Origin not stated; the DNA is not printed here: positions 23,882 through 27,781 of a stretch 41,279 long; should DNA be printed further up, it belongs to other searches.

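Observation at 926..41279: One reading frame of >40.3 kb: a >13,450-residue surface giant with no recognisable catalytic domain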

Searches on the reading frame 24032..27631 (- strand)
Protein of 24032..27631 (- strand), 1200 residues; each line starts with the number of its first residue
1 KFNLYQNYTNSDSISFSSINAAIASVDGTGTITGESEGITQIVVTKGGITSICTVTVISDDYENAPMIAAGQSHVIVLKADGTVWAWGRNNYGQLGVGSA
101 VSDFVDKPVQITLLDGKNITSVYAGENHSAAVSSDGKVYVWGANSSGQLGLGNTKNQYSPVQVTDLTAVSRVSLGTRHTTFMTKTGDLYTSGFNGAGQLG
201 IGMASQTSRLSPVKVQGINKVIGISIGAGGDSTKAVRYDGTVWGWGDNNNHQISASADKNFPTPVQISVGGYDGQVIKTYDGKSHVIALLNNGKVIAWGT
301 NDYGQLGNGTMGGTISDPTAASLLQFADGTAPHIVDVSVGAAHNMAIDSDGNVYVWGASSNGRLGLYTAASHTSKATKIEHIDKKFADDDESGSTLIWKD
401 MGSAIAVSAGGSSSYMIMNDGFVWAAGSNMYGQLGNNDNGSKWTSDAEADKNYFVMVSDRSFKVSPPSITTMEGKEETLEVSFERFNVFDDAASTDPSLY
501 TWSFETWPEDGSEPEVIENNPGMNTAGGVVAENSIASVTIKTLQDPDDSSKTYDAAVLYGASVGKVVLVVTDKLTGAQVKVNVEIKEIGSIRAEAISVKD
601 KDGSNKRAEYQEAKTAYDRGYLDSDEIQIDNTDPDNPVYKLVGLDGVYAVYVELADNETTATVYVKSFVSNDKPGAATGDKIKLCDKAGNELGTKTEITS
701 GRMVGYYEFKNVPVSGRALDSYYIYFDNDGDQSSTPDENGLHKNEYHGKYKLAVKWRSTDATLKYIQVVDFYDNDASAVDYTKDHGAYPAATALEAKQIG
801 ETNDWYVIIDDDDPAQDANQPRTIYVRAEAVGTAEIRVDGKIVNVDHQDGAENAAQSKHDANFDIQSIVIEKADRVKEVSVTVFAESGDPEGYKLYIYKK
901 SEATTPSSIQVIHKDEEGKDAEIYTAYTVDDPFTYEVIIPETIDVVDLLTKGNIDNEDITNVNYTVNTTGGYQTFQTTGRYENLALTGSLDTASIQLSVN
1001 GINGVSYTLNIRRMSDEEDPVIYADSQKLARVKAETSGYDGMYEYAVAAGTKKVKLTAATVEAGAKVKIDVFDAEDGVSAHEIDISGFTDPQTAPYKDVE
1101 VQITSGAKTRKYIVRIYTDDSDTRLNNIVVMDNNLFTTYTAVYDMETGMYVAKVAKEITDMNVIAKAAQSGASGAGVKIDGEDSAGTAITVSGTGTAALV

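Call 69: search_protein_representatives(protein=window:24032-27631:-)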
Query: 1200 residues. Proteins with E-value up to 0.001 (for the whole library): 171975; up to 1e-10: 114890; up to 1e-30: 35396. The best 150 are listed.
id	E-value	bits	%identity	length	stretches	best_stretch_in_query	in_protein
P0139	0.0e+00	1668.7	38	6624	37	60-255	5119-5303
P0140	0.0e+00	1609.9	38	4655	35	68-309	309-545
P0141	0.0e+00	1409.4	36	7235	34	2-492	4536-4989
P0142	0.0e+00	1353.6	99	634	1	456-1075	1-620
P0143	0.0e+00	1317.2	42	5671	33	67-348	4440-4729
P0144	0.0e+00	1259.1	39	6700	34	28-313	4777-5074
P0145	0.0e+00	1231.0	36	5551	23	12-469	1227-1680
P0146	0.0e+00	1153.3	43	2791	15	66-311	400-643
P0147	0.0e+00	1135.9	40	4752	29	67-314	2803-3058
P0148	0.0e+00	1116.1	37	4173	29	69-373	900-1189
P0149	0.0e+00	1109.9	34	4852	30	68-374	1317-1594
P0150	0.0e+00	1092.5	42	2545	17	40-321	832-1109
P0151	0.0e+00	1077.1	37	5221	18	68-316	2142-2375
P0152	0.0e+00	1046.2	41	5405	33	67-322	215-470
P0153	0.0e+00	1017.5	34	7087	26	68-439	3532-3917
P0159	1.8e-286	970.2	34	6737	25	48-227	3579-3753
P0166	8.3e-278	941.5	35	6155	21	2-253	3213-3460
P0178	6.7e-259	878.9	35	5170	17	9-227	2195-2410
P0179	1.6e-258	877.6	34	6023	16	64-267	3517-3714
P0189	1.0e-244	831.9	36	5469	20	31-228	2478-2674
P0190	5.1e-243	826.3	33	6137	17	32-227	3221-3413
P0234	4.2e-205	700.7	34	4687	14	60-268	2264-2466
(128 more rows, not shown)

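Call 72: list_cluster_members(proteins=[P0141, P0159, P0166, P0178, P0179, P0189, P0190, P0234, P0139, P0144])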
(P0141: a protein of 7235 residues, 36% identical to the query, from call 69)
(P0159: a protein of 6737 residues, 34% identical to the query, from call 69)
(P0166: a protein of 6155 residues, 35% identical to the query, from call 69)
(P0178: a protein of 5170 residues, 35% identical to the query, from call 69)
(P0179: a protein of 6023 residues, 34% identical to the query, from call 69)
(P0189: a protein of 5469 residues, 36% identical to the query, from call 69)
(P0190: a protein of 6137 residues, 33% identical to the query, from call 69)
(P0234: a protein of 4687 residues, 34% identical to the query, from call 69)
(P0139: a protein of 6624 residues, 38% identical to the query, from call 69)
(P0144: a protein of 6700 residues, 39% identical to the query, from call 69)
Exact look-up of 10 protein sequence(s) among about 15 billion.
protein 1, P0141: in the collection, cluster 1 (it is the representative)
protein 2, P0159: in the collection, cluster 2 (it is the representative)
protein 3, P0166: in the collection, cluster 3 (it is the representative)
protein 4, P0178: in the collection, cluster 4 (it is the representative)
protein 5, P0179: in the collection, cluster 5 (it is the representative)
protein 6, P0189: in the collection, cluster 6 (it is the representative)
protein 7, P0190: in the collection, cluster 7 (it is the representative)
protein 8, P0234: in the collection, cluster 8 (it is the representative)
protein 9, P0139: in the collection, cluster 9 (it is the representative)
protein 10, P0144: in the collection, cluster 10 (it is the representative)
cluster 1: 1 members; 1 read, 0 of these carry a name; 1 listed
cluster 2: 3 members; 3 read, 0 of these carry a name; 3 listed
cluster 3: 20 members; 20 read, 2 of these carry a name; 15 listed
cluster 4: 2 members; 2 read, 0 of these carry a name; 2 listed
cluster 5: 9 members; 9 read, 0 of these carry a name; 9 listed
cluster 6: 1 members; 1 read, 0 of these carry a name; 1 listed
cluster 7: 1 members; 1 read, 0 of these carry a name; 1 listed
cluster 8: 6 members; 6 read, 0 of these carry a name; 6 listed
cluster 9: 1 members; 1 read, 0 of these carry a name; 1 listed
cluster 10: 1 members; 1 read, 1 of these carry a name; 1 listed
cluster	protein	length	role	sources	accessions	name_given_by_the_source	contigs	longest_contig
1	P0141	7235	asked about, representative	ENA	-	-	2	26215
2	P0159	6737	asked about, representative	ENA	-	-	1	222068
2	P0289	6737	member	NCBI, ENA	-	-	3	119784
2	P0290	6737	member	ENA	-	-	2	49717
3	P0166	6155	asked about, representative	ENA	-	-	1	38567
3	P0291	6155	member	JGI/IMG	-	alpha-tubulin suppressor-like RCC1 family protein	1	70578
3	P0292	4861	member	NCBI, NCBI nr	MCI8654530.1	MAG: hypothetical protein HFJ48_01455, partial [Clostridia bacterium] | hypothetical protein [Clostridia bacterium]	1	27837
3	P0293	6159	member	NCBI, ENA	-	-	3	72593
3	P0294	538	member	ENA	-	-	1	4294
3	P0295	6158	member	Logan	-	-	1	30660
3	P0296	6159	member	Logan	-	-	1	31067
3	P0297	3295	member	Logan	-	-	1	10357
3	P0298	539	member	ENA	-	-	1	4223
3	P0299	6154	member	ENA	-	-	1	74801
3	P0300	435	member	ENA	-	-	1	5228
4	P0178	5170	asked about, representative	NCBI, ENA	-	-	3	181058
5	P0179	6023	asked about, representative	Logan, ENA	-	-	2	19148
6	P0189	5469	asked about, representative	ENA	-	-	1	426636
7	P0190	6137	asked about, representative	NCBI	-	-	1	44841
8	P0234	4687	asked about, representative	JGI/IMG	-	-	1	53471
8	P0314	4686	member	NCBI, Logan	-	-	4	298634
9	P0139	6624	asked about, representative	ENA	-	-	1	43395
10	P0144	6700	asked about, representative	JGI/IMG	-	alpha-tubulin suppressor-like RCC1 family protein/phosphodiesterase/alkaline phosphatase ...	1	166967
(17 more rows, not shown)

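Call 84: find_encoding_contigs(protein=P0314, flank=10000, max_places=3)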
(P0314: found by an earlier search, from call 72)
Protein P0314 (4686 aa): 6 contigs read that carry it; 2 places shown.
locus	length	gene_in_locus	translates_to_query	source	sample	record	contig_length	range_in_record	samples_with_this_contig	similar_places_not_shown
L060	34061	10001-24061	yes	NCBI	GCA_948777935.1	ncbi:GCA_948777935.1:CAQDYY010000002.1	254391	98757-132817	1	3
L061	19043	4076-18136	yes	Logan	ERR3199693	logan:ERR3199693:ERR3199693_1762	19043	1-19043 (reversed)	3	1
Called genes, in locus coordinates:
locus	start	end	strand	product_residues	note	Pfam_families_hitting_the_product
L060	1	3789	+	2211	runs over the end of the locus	PF07523:Big_3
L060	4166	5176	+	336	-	PF04754:Transposase_31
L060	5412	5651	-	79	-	-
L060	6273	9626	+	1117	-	PF25384:Alsin_RLD (faint), PF25390:WD40_RLD, PF00415:RCC1, PF13540:RCC1_2, PF00415:RCC1, PF13540:RCC1_2 (weak), PF02368:Big_2 (faint), PF25390:WD40_RLD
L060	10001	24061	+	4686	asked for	PF25390:WD40_RLD, PF25390:WD40_RLD, PF00415:RCC1, PF13540:RCC1_2, PF25390:WD40_RLD, PF25390:WD40_RLD, PF00415:RCC1, PF13540:RCC1_2, +30 more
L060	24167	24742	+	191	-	-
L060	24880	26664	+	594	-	PF02368:Big_2, PF26918:Ig_Eae (weak), PF19789:DUF6273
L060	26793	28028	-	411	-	PF00768:Peptidase_S11, PF13354:Beta-lactamase2, PF07943:PBP5_C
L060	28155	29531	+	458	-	PF19789:DUF6273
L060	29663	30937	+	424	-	PF01979:Amidohydro_1, PF12890:DHOase, PF07969:Amidohydro_3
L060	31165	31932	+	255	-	PF00215:OMPdecase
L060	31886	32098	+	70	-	-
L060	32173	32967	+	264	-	PF00970:FAD_binding_6 (weak), PF00175:NAD_binding_1, PF10418:DHODB_Fe-S_bind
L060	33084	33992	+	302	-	PF01180:DHO_dh, PF01207:Dus (weak)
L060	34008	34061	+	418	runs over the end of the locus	PF00709:Adenylsucc_synt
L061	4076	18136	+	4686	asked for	PF25390:WD40_RLD, PF25390:WD40_RLD, PF00415:RCC1, PF13540:RCC1_2, PF25390:WD40_RLD, PF25390:WD40_RLD, PF00415:RCC1, PF13540:RCC1_2, +30 more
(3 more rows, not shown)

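Call 96: find_encoding_contigs(protein=P0142, flank=10000, max_places=5)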
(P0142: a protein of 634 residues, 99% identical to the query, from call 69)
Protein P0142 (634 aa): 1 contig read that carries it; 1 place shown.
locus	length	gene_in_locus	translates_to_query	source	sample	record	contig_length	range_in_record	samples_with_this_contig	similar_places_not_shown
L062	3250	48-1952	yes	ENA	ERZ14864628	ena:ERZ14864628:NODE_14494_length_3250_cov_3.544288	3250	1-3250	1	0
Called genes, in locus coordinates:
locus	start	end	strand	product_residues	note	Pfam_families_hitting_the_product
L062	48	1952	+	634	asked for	-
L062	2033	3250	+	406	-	?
